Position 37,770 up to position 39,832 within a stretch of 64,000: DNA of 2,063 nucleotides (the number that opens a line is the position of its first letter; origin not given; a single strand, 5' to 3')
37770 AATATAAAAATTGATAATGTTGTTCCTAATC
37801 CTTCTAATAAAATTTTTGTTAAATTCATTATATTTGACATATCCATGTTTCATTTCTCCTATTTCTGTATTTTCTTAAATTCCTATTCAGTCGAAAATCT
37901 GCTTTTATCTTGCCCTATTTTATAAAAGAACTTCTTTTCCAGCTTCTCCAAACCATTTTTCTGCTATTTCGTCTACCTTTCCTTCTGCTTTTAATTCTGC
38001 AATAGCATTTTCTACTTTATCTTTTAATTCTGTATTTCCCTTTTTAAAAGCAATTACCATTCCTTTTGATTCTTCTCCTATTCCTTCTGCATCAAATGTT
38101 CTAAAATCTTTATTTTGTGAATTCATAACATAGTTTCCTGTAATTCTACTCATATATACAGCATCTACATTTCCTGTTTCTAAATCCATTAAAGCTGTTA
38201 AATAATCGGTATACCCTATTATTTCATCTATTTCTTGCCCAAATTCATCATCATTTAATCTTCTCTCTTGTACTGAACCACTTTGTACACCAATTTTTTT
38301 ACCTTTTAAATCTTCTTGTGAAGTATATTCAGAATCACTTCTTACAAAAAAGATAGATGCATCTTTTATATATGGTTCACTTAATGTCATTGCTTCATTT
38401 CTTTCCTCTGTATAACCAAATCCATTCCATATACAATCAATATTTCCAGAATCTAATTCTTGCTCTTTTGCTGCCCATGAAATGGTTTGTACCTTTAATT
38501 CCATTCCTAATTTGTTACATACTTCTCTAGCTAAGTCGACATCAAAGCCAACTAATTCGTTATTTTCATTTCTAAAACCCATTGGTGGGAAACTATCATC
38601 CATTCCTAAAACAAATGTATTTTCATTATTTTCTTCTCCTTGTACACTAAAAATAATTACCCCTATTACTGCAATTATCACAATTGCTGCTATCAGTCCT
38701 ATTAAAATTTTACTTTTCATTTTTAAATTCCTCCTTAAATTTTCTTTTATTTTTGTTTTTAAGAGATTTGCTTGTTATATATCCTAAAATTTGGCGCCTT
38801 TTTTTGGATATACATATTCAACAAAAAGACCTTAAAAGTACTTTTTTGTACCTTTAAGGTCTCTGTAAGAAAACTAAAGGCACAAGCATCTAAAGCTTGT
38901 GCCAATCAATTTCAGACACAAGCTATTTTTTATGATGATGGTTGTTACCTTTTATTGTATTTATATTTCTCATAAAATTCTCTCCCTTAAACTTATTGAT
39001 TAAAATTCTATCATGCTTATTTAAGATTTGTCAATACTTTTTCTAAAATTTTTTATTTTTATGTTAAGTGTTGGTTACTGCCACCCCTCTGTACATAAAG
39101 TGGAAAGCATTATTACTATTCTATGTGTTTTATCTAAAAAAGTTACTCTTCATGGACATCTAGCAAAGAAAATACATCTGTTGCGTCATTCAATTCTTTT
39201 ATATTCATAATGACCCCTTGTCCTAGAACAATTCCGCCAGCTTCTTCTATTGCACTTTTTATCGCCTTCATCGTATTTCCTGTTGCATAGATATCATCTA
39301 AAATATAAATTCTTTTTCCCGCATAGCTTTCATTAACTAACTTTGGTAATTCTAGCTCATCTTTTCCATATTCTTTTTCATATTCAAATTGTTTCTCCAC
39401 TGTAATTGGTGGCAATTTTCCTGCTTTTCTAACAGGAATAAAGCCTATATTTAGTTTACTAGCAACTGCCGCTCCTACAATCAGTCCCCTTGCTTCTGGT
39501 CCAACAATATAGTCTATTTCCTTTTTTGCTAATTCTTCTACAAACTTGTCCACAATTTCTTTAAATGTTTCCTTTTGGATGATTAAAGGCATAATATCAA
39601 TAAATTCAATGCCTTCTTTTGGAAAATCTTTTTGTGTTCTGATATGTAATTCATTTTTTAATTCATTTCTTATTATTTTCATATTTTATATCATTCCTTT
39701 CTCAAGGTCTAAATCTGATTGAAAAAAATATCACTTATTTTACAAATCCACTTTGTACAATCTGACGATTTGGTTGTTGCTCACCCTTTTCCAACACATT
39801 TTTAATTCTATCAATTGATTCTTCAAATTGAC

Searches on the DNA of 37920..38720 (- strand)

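Call 23: search_rna_families(sources=[L028, L029, L030, L031, L033, L035, L036, L037, L038, L040, L041, L049, L054, L055, L059, L063, L065, L077, L078, L079], threshold=gathering)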
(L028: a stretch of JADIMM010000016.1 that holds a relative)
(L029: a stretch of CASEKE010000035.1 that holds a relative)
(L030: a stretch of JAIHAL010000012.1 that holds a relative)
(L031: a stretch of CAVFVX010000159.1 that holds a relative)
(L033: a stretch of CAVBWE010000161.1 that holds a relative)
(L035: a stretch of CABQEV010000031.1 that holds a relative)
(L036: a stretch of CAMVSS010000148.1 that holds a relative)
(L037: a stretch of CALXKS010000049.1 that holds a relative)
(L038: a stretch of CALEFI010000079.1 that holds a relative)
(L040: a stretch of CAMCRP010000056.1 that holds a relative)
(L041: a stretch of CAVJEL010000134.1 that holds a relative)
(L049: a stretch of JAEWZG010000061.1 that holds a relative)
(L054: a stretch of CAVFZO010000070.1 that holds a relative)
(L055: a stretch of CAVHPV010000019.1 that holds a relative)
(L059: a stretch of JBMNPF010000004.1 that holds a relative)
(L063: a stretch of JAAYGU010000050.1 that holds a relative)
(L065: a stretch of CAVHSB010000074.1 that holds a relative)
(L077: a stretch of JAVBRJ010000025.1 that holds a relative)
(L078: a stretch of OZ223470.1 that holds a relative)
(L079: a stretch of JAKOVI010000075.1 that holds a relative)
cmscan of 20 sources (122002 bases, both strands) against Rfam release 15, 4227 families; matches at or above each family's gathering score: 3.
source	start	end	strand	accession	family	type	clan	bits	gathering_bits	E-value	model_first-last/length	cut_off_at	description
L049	6041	6113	+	RF00005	tRNA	Gene; tRNA;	CL00001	70.3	29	5e-13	1-71/71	no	tRNA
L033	5399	5469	-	RF00005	tRNA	Gene; tRNA;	CL00001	64.9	29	1.5e-11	1-71/71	no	tRNA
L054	2306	2379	-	RF00005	tRNA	Gene; tRNA;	CL00001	59.1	29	6e-10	1-71/71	no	tRNA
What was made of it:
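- On T-box riboswitch RF00230: Also absent upstream of 20 distant homologues of the binding protein (call 23).
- Tried and rejected: None was found (call 23).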

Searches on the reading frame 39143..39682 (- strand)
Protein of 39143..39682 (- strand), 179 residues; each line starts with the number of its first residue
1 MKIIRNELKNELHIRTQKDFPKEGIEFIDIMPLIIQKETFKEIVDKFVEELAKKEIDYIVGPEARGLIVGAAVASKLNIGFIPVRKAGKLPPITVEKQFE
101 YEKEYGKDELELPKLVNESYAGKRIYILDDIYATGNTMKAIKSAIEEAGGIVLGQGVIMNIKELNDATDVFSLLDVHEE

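Call 5: search_protein_families(library=pfam, proteins=[window:39143-39682:-])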
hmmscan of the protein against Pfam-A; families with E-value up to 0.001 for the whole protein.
window:39143-39682:- (179 aa): 1 family
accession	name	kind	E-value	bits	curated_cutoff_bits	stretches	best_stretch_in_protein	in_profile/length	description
PF00156.33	Pribosyltran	-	3.6e-12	46.3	26.3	1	43-150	14-115/158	Phosphoribosyl transferase domain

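Call 6: search_protein_families(library=ncbifam, proteins=[window:39143-39682:-])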
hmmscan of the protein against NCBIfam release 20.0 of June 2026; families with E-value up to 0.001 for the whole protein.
window:39143-39682:- (179 aa): 21 families
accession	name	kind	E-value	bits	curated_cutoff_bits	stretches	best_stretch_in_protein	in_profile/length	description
NF002636.0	PRK02304.1-5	equivalog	2.8e-48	163.7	125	1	11-170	10-165/176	adenine phosphoribosyltransferase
NF002633.0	PRK02304.1-2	equivalog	3.1e-46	157.3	224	1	13-167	6-156/172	adenine phosphoribosyltransferase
TIGR01090.1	apt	equivalog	1.8e-44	151.8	185.85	1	13-167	4-154/169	adenine phosphoribosyltransferase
NF002634.0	PRK02304.1-3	equivalog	3.6e-42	144.1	170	1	12-167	12-163/182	adenine phosphoribosyltransferase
NF002632.0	PRK02304.1-1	equivalog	1e-34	119.9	243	1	13-166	14-163/183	adenine phosphoribosyltransferase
NF009211.0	PRK12560.1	equivalog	3.3e-23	82.4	188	1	13-165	9-157/187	adenine phosphoribosyltransferase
NF002635.0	PRK02304.1-4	subfamily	9.4e-15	54.6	146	1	35-154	34-147/188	adenine phosphoribosyltransferase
NF005592.0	PRK07322.1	subfamily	4e-13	49.2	143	1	38-173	36-171/180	adenine phosphoribosyltransferase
NF040646.1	HPT_Archaea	equivalog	1.7e-12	47.3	200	1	35-159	34-151/184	hypoxanthine/guanine phosphoribosyltransferase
NF006328.0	PRK08558.1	equivalog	8.2e-11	41.9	184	1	17-164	73-218/238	adenine phosphoribosyltransferase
NF006671.0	PRK09219.1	equivalog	3.7e-10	39.6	177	1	35-160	30-155/192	xanthine phosphoribosyltransferase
TIGR01743.1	purR_Bsub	equivalog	1.2e-09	37.5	258.7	1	27-176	100-250/268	pur operon repressor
TIGR01744.1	XPRTase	equivalog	7.5e-09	35.5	164.45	1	36-162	31-156/191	xanthine phosphoribosyltransferase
TIGR00336.1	pyrE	equivalog_domain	1.9e-08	34.3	106.8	1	33-169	30-154/173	orotate phosphoribosyltransferase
TIGR01367.1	pyrE_Therm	equivalog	4.8e-08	32.8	150.25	1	33-162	34-145/187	orotate phosphoribosyltransferase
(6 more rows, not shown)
